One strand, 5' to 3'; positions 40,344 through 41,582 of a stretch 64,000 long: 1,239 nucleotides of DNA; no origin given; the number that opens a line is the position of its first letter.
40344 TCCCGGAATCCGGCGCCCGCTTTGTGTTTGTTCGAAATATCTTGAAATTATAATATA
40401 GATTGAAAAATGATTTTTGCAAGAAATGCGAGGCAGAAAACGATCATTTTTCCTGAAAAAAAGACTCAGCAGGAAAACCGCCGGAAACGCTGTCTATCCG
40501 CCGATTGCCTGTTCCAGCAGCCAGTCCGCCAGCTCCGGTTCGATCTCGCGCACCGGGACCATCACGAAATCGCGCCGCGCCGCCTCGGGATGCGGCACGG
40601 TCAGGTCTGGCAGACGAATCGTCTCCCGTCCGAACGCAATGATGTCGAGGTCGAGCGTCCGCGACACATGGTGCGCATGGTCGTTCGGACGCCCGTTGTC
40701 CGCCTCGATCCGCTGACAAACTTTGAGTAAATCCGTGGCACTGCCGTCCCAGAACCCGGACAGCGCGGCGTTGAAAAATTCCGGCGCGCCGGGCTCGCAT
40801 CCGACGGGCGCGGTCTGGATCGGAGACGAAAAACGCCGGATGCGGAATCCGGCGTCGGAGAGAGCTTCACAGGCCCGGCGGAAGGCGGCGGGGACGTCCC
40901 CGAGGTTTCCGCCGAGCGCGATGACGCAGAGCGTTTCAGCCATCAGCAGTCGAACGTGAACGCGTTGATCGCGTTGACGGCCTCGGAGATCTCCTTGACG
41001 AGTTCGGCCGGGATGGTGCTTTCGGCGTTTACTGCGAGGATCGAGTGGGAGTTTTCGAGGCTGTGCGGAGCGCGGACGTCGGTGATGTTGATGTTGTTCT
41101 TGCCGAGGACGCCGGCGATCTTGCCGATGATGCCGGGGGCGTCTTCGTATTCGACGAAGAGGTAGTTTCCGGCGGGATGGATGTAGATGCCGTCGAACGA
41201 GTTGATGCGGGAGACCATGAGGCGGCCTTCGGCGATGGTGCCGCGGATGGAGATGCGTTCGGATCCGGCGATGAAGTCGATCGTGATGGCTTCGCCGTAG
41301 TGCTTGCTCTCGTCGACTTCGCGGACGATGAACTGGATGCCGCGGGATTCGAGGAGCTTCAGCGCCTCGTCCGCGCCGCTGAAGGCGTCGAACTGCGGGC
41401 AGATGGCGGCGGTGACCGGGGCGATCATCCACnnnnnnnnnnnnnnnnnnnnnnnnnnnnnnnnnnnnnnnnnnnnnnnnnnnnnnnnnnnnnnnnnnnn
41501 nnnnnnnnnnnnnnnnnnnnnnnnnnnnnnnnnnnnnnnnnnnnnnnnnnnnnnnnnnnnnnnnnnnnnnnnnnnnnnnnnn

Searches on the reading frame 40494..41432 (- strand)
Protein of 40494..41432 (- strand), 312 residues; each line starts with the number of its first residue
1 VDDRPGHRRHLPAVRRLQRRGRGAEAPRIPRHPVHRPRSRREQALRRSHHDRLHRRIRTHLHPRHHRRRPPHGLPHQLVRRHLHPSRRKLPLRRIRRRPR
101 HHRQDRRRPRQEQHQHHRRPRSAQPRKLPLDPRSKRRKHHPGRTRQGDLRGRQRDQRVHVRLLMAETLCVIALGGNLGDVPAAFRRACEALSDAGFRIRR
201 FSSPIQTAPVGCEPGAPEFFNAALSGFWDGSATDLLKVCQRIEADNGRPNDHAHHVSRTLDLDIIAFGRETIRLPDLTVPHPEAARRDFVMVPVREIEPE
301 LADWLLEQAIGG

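Call 52: search_protein_families(library=pfam, proteins=[window:40494-41432:-], max_evalue=0.001)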
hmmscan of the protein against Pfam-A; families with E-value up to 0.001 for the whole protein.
window:40494-41432:- (312 aa): 1 family
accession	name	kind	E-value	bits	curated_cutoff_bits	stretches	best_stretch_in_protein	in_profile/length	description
PF01288.25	HPPK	-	1.6e-27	96.6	25.7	1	170-299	1-116/116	7,8-dihydro-6-hydroxymethylpterin-pyrophosphokinase (HPPK)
